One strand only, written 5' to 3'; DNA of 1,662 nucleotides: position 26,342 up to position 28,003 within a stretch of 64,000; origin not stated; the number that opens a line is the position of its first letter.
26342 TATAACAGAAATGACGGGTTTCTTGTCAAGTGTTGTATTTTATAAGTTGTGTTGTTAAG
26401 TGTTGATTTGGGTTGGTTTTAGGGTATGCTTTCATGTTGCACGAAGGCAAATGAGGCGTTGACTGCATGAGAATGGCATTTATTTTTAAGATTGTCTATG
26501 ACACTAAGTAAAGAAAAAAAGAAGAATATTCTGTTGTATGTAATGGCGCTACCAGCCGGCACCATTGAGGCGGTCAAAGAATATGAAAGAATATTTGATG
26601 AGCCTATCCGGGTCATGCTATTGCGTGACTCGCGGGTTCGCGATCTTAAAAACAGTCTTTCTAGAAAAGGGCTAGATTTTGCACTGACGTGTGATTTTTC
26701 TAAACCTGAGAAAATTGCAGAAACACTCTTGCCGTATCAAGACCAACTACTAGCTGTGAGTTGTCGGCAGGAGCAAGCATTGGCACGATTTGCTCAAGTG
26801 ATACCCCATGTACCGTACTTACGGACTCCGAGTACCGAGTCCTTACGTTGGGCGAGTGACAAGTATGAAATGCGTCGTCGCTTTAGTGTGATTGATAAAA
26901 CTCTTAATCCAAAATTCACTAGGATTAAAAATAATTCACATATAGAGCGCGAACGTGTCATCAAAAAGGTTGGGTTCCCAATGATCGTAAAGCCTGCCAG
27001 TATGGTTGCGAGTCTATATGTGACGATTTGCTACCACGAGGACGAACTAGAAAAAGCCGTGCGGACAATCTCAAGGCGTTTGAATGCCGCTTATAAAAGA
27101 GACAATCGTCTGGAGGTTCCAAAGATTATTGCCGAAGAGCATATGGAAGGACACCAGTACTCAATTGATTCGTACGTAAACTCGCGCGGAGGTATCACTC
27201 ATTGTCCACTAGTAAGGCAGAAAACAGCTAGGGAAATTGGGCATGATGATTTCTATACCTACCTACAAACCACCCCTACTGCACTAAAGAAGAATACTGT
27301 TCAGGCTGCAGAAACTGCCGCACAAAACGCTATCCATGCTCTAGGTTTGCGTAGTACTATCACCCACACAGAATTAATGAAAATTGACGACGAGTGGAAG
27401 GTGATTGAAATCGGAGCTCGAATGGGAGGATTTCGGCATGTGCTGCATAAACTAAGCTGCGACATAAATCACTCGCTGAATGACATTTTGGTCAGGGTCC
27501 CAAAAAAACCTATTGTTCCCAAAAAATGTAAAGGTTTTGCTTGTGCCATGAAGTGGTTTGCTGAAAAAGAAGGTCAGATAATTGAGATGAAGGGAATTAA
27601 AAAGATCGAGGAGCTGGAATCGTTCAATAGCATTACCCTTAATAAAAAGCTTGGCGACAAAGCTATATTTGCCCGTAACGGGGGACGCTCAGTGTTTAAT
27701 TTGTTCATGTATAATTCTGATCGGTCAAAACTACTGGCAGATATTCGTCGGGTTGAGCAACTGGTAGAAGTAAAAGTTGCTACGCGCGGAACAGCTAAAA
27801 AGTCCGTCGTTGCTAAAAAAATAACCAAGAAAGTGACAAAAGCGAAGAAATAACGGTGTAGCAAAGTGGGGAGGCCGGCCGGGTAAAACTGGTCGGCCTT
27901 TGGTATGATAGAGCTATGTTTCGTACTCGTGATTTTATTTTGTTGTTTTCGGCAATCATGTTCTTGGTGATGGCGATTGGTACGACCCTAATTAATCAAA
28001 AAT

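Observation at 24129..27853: Disassembled amide-ligase cluster: standalone Mur-ligase-domain protein + two ATP-grasp enzymes (cyanophycin-synthetase-like parts as separate genes)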

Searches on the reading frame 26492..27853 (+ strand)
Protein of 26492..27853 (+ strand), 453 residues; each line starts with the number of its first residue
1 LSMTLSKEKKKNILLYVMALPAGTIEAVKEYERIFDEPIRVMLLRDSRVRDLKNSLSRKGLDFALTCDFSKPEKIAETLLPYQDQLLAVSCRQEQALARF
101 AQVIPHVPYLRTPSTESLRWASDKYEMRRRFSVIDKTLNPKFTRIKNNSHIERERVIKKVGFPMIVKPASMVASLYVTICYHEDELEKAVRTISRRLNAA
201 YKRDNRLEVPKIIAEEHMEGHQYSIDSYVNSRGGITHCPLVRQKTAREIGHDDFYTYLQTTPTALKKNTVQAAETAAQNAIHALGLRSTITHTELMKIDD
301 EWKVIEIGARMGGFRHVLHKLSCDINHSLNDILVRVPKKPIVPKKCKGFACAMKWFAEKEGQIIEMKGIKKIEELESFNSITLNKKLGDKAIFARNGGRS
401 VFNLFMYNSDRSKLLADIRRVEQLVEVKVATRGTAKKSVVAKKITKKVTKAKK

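Call 3: search_protein_families(library=pfam, proteins=[window:26492-27853:+], max_evalue=0.01)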
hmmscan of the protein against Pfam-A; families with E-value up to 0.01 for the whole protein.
window:26492-27853:+ (453 aa): 4 families
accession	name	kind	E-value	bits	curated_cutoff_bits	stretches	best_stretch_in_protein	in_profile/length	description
PF13535.11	ATP-grasp_4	-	1.7e-19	70.5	27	1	161-314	2-156/160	ATP-grasp domain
PF07478.18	Dala_Dala_lig_C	-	1.4e-05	25.1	24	1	148-245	23-108/204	D-ala D-ala ligase C-terminus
PF02786.22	CPSase_L_D2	-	8.9e-05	22.5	19.8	1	123-311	1-180/211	Carbamoyl-phosphate synthase L chain, ATP binding domain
PF02655.19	ATP-grasp_3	-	0.00066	20.2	23.2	1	121-313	1-159/160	ATP-grasp domain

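Call 4: search_protein_families(library=ncbifam, proteins=[window:26492-27853:+], max_evalue=0.01)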
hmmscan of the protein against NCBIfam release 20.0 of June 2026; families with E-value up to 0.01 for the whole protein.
window:26492-27853:+ (453 aa): 25 families
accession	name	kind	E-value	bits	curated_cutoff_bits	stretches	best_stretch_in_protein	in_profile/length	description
NF005543.0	PRK07206.1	subfamily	6.7e-17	61.2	302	1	123-426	108-409/416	hypothetical protein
NF002563.0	PRK02186.1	subfamily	2.4e-13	49.2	625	1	66-314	52-281/890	argininosuccinate lyase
NF053745.1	AAntcapLigBacD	equivalog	5.9e-10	38.1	850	1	110-335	123-355/471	alanine--anticapsin ligase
TIGR01205.1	D_ala_D_alaTIGR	subfamily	1.2e-06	27.8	245.65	1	119-219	102-197/318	D-alanine--D-alanine ligase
NF009404.0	PRK12767.1-3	equivalog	1.2e-06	27.7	316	1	113-314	101-287/344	carbamoyl phosphate synthase-like protein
NF009406.0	PRK12767.1-5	equivalog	1.1e-05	24.7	271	1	113-327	103-285/327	carbamoyl phosphate synthase-like protein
TIGR01369.1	CPSaseII_lrg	equivalog_domain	2.2e-05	22.3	1027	1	123-311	665-841/1052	carbamoyl-phosphate synthase (glutamine-hydrolyzing) large subunit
NF002527.0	PRK01966.1-3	equivalog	2.4e-05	23.7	310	1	112-228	107-211/332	D-alanine--D-alanine ligase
TIGR03909.1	pyrrolys_PylC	equivalog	7.5e-05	21.6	248.3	1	160-313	123-255/374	3-methylornithine--L-lysine ligase PylC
TIGR01142.1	purT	equivalog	9.8e-05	21.4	502.15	1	148-307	123-268/380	phosphoribosylglycinamide formyltransferase 2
NF002378.0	PRK01372.1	subfamily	0.00024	19.9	243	1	140-308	116-268/305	D-alanine--D-alanine ligase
NF041595.1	dap_A_syn_DdaF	equivalog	0.00028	19.8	840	1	153-313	143-294/424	dapdiamide A synthase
NF047900.1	AspMetLigLdmS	equivalog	0.00033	19.5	475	1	136-247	133-240/383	L-aspartate--L-methionine ligase LdmS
NF006766.0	PRK09288.1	equivalog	0.00067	18.5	339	1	113-300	103-274/396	formate-dependent phosphoribosylglycinamide formyltransferase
NF002526.0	PRK01966.1-2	equivalog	0.001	18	449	1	147-192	163-208/362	D-alanine--D-alanine ligase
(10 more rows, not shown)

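Call 7: search_solved_structures(query=window:26492-27853:+, max_evalue=0.01, show_alignments=1)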
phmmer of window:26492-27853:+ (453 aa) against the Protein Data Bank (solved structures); distinct sequences matched with E-value up to 0.01: 8.
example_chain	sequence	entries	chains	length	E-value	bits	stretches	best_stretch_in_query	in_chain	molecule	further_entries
3vot_A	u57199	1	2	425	8e-11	44.9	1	149-389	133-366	L-amino acid ligase, BL00235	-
3wnz_A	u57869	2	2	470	1.8e-07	33.8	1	68-317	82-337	Alanine-anticapsin ligase BacD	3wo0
3vmm_A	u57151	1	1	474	1.8e-07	33.8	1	68-317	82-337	Alanine-anticapsin ligase BacD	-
3wo1_A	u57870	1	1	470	3.8e-07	32.8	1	68-317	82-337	Alanine-anticapsin ligase BacD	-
4dim_A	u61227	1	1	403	7.6e-06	28.5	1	68-313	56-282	Phosphoribosylglycinamide synthetase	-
1bxr_A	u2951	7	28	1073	0.0011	21.4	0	121-189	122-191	CARBAMOYL-PHOSPHATE SYNTHASE | CARBAMOYL PHOSPHATE SYNTHETASE: LARGE SUBUNIT | CARBAMOYL PHOSPHATE SYNTHETASE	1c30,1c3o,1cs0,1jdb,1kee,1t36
1ce8_A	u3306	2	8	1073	0.0011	21.4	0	121-189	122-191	PROTEIN (CARBAMOYL-PHOSPHATE SYNTHASE) | carbamoyl phosphate synthetase large chain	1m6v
7r8p_A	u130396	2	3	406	0.0055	19.1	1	138-315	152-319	ATP-grasp domain-containing protein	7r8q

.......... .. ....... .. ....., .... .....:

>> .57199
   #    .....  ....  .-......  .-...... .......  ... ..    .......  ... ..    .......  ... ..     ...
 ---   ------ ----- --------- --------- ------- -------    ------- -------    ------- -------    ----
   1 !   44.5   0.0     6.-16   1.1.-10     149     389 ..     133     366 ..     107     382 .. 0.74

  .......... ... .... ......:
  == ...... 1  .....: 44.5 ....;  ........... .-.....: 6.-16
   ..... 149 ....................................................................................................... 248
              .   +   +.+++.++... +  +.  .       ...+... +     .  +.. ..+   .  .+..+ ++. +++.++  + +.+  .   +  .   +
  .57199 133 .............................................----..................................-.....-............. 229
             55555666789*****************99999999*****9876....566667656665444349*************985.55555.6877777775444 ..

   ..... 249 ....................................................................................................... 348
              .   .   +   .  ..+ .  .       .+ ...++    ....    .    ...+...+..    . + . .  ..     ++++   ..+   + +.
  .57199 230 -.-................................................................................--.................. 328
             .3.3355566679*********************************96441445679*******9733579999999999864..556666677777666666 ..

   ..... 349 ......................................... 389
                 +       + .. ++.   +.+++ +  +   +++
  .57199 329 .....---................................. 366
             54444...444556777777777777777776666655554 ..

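Call 23: find_homologous_proteins(query=window:26492-27853:+, max_evalue=0.00001)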
Query window:26492-27853:+ (453 aa): 1175 proteins with E <= 0.00001 among 8000 candidates; the best 120 are listed.
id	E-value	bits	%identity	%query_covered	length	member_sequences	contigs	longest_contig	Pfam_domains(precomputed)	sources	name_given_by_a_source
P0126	8.3e-288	972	100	96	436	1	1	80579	PF13535.12,PF07478.19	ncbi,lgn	-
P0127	2.0e-243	826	81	96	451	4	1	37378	PF13535.12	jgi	jgi:biotin carboxylase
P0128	1.5e-238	810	79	100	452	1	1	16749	PF13535.12,PF07478.19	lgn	-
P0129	7.3e-215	732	72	94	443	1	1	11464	PF13535.12,PF07478.19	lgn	-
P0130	4.0e-214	729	72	95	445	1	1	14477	PF13535.12,PF07478.19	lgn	-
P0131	5.4e-214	729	72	95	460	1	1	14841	PF13535.12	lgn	-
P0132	1.0e-213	728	71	97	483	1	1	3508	PF13535.12,PF02786.23,PF01071.25,PF07478.19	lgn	-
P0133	2.6e-213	727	69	95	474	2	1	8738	PF13535.12,PF02655.20,PF07478.19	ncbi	ncbi:MAG: ATP-grasp domain-containing protein [Patescibacteria group bacterium]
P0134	9.9e-213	725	69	98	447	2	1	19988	PF13535.12,PF02655.20,PF07478.19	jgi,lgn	jgi:biotin carboxylase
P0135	4.8e-212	723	71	94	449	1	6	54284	PF13535.12,PF02655.20,PF07478.19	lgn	-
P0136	5.7e-212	722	70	95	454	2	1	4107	PF13535.12,PF02786.23,PF02655.20,PF07478.19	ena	-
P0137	8.7e-211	718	71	95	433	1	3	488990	PF13535.12,PF07478.19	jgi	jgi:biotin carboxylase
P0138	1.1e-210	718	70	98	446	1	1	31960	PF13535.12,PF18603.8,PF07478.19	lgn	-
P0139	1.0e-209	715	70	95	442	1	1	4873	PF13535.12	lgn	-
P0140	7.2e-209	712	70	95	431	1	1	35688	PF13535.12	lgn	-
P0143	3.3e-208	710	69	96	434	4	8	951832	PF13535.12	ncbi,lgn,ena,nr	ncbi:ATP-grasp domain-containing protein [Candidatus Kaiserbacteria bacterium]|nr:ATP-grasp domain-c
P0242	1.8e-191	655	65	93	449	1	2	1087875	PF13535.12,PF02786.23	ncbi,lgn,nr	ncbi:MAG: ATP-grasp domain-containing protein [Candidatus Nomurabacteria bacterium]|nr:MAG: ATP-gras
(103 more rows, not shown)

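Call 44: find_encoding_contigs(protein=P0127, flank=6000, max_places=1)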
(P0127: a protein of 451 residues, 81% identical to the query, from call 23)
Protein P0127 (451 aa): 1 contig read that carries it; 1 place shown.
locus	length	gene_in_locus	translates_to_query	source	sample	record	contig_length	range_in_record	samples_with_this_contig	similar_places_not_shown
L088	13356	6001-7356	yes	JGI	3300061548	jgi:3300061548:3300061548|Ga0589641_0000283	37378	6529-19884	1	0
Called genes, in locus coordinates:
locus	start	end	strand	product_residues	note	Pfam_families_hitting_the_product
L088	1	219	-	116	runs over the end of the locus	PF01219:DAGK_prokar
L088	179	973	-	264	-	PF13847:Methyltransf_31, PF08241:Methyltransf_11, PF13649:Methyltransf_25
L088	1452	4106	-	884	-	PF00690:Cation_ATPase_N, PF00122:E1-E2_ATPase, PF13246:Cation_ATPase (weak), PF00702:Hydrolase, PF08282:Hydrolase_3 (faint), PF00689:Cation_ATPase_C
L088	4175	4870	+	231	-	PF13098:Thioredoxin_2 (faint), PF13462:Thioredoxin_4, PF01323:DSBA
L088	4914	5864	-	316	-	PF08443:RimK (faint)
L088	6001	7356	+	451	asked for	PF13535:ATP-grasp_4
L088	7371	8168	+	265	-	PF14240:YHYH (faint)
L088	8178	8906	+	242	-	PF03104:DNA_pol_B_exo1 (weak), PF13482:RNase_H_2, PF10108:DNA_pol_B_exo2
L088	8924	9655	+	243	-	PF14023:Bestrophin-like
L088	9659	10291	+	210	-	PF04307:YdjM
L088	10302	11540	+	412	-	PF00232:Glyco_hydro_1, PF00331:Glyco_hydro_10 (faint), PF00232:Glyco_hydro_1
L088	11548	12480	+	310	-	-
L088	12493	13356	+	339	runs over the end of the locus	PF02449:Glyco_hydro_42 (weak)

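Call 45: find_encoding_contigs(protein=P0143, flank=6000, max_places=1)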
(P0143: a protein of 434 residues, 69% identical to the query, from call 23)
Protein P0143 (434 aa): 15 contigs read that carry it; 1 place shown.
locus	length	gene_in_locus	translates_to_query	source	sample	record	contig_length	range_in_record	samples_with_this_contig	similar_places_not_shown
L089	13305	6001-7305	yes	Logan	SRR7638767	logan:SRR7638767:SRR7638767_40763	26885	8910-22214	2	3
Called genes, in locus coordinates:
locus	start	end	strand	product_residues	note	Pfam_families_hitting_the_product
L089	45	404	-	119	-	PF01219:DAGK_prokar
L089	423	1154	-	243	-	PF13489:Methyltransf_23, PF13847:Methyltransf_31, PF08241:Methyltransf_11, PF08242:Methyltransf_12, PF13649:Methyltransf_25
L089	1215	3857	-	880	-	PF00690:Cation_ATPase_N, PF00122:E1-E2_ATPase, PF13246:Cation_ATPase, PF00702:Hydrolase, PF08282:Hydrolase_3 (faint), PF00689:Cation_ATPase_C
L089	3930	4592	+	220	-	PF13098:Thioredoxin_2 (faint), PF13462:Thioredoxin_4, PF01323:DSBA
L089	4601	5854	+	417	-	PF08245:Mur_ligase_M, PF02875:Mur_ligase_C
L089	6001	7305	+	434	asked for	PF13535:ATP-grasp_4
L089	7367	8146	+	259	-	PF14240:YHYH (faint)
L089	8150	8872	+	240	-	PF13482:RNase_H_2 (weak), PF03104:DNA_pol_B_exo1 (weak), PF10108:DNA_pol_B_exo2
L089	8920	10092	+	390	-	-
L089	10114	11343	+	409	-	PF00232:Glyco_hydro_1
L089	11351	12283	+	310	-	PF00892:EamA (weak)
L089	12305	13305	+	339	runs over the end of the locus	PF02449:Glyco_hydro_42 (weak)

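Call 46: find_encoding_contigs(protein=P0242, flank=6000, max_places=1)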
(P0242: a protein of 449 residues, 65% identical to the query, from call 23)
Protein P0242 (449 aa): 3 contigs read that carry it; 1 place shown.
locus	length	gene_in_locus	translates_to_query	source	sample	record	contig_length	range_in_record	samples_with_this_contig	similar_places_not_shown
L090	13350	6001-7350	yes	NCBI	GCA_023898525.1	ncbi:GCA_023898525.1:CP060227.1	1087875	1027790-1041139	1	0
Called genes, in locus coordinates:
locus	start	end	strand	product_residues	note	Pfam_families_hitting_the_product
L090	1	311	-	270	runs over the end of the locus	PF00990:GGDEF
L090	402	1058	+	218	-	-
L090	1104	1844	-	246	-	PF13489:Methyltransf_23, PF13847:Methyltransf_31, PF08241:Methyltransf_11, PF08242:Methyltransf_12, PF13649:Methyltransf_25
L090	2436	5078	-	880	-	PF00690:Cation_ATPase_N, PF00122:E1-E2_ATPase, PF00702:Hydrolase, PF13246:Cation_ATPase, PF08282:Hydrolase_3 (faint), PF00689:Cation_ATPase_C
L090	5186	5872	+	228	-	PF13462:Thioredoxin_4, PF01323:DSBA, PF13743:Thioredoxin_5 (weak)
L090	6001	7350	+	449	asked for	PF02786:CPSase_L_D2 (faint), PF13535:ATP-grasp_4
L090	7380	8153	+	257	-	-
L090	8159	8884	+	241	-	PF03104:DNA_pol_B_exo1 (weak), PF13482:RNase_H_2, PF10108:DNA_pol_B_exo2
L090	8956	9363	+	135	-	-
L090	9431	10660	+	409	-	PF00232:Glyco_hydro_1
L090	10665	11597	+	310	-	-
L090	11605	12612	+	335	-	PF02449:Glyco_hydro_42 (faint)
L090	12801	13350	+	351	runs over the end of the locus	PF00089:Trypsin, PF10459:Peptidase_S46 (faint), PF13365:Trypsin_2, PF13180:PDZ_2, PF00595:PDZ (weak), PF17820:PDZ_6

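Call 50: find_related_loci(query=A4, collection=metagenome_contigs, flank=7000)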
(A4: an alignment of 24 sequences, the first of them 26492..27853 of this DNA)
Query A4 (453 aa) in metagenome_contigs; peptide patterns used: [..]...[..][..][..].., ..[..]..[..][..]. (x = any residue, [..] = any of these).
600 stretches matched a pattern (row limit reached: there are more); 137 encode a relative of the query (tblastn E <= 1e-3); the best 80 are kept; 80 distinct loci.
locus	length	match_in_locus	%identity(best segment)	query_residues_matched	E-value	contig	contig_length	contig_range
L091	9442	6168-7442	72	10-432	0e+0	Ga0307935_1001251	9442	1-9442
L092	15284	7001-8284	69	8-435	0e+0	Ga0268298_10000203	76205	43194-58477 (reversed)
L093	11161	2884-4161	67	11-436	0e+0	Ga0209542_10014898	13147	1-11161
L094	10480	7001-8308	65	1-437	0e+0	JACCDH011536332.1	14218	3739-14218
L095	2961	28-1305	66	11-436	0e+0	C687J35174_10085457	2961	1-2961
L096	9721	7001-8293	64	8-436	0e+0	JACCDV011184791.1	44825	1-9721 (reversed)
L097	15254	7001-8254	66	12-429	0e+0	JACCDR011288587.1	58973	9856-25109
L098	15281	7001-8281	64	2-429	0e+0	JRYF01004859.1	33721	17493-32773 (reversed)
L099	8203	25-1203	69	40-432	0e+0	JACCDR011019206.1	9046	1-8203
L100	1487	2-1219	66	21-429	0e+0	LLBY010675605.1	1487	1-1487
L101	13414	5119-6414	61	7-440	0e+0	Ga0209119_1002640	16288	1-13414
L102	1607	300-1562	63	10-430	0e+0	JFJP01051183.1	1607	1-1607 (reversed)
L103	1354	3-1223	65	23-429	0e+0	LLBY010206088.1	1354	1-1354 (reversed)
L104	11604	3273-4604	60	7-447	0e+0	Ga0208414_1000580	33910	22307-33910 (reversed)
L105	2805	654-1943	61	7-440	0e+0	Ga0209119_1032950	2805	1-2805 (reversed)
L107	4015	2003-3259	57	10-428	0e+0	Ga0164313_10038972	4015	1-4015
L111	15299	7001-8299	60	5-440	2e-168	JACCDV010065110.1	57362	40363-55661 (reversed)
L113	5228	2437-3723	53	1-434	1e-166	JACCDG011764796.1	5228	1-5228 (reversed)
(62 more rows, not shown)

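Call 67: search_protein_families(library=pfam, proteins=[L096:6137-6883:-, L111:5416-6153:-, L111:6150-6947:-, L113:848-1609:-, L098:5470-6891:+, L101:4005-4850:+, L094:5972-6862:-, L093:501-1736:-], max_evalue=0.1)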
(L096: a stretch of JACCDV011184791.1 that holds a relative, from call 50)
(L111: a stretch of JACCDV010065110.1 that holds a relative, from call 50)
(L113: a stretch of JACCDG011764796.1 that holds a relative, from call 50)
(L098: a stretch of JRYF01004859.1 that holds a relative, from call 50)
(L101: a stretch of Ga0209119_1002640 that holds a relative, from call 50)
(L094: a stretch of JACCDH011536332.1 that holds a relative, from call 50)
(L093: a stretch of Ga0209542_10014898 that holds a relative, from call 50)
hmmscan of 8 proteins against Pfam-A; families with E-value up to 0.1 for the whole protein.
L096:6137-6883:- (248 aa): 0 families

L111:5416-6153:- (245 aa): 3 families
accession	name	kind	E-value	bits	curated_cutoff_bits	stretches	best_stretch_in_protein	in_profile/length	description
PF14156.11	AbbA_antirepres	-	0.0011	19.2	27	1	74-93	35-54/63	Antirepressor AbbA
PF20819.2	T4_Rnl1_C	-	0.044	14.5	27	0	27-93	6-73/122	T4 RNA ligase 1, C-terminal domain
PF21578.3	117-like_vir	-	0.051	14.2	27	0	68-99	34-64/101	Virus, 117-like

L111:6150-6947:- (265 aa): 0 families

L113:848-1609:- (253 aa): 0 families

L098:5470-6891:+ (473 aa): 1 family
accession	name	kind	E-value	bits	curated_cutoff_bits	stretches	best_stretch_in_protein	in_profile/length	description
PF08014.17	MATCAP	-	1.2e-17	64.4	27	1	252-440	157-337/365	Microtubule-associated tyrosine carboxypeptidase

L101:4005-4850:+ (281 aa): 10 families
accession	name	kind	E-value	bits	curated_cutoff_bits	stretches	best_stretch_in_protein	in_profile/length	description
PF08443.16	RimK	-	6.1e-25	88.4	21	1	110-274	23-186/188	RimK-like ATP-grasp domain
PF02955.21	GSH-S_ATP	-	5.8e-08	32.8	23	1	106-253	13-161/175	Prokaryotic glutathione synthetase, ATP-grasp domain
PF07478.18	Dala_Dala_lig_C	-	2.1e-07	31.1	24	1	97-252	3-173/204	D-ala D-ala ligase C-terminus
PF02786.22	CPSase_L_D2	-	2.3e-05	24.5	19.8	1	97-160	10-72/211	Carbamoyl-phosphate synthase L chain, ATP binding domain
PF02750.19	Synapsin_C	-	0.00015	21.8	22.5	1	124-251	48-174/203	Synapsin, ATP binding domain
PF02222.28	ATP-grasp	-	0.00018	21.6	27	1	112-175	17-80/179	ATP-grasp domain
PF14398.11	ATPgrasp_YheCD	-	0.0017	18.1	26.8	0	129-157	51-80/255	YheC/D like ATP-grasp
PF02655.19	ATP-grasp_3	-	0.004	17.7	23.2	1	126-252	31-154/160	ATP-grasp domain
PF14397.11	ATPgrasp_ST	-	0.011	15.4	31.4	0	104-147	36-81/278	Sugar-transfer associated ATP-grasp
PF03133.20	TTL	-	0.035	13.7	20.1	0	97-172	35-107/292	Tubulin-tyrosine ligase family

L094:5972-6862:- (296 aa): 7 families
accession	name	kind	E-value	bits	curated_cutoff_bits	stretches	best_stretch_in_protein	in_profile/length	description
PF08443.16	RimK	-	1.2e-27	97.2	21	1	104-280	1-177/188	RimK-like ATP-grasp domain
PF14397.11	ATPgrasp_ST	-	2.7e-06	27.2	31.4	1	236-283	220-269/278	Sugar-transfer associated ATP-grasp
PF02655.19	ATP-grasp_3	-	1.7e-05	25.4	23.2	1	106-267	3-154/160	ATP-grasp domain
PF03133.20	TTL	-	4.2e-05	23.4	20.1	1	114-190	36-108/292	Tubulin-tyrosine ligase family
PF07478.18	Dala_Dala_lig_C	-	0.00019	21.4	24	1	119-271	7-177/204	D-ala D-ala ligase C-terminus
PF02222.28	ATP-grasp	-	0.00026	21.1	27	1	114-255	3-148/179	ATP-grasp domain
PF02955.21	GSH-S_ATP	-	0.00049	20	23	1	122-257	13-154/175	Prokaryotic glutathione synthetase, ATP-grasp domain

L093:501-1736:- (411 aa): 2 families
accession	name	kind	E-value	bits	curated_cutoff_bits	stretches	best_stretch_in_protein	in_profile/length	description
PF13535.11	ATP-grasp_4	-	1.6e-13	51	27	1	143-295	2-156/160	ATP-grasp domain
PF01071.24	GARS_A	-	0.022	15.1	27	1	132-210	26-100/194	Phosphoribosylglycinamide synthetase, ATP-grasp (A) domain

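Call 68: search_protein_families(library=ncbifam, proteins=[L096:6137-6883:-, L111:5416-6153:-, L111:6150-6947:-, L113:848-1609:-, L098:5470-6891:+], max_evalue=0.1)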
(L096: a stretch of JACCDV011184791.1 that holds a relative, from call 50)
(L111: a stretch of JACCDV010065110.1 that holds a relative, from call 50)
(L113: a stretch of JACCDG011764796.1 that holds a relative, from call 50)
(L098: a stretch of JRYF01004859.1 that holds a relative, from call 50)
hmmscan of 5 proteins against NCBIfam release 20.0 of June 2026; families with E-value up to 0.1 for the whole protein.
L096:6137-6883:- (248 aa): 0 families

L111:5416-6153:- (245 aa): 0 families

L111:6150-6947:- (265 aa): 0 families

L113:848-1609:- (253 aa): 0 families

L098:5470-6891:+ (473 aa): 1 family
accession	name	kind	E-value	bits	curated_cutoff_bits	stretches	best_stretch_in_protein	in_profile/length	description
TIGR02421.1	QEGLA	hypoth_equivalog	3.8e-16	59.3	338.65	1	260-426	182-331/368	flavohemoglobin expression-modulating QEGLA motif protein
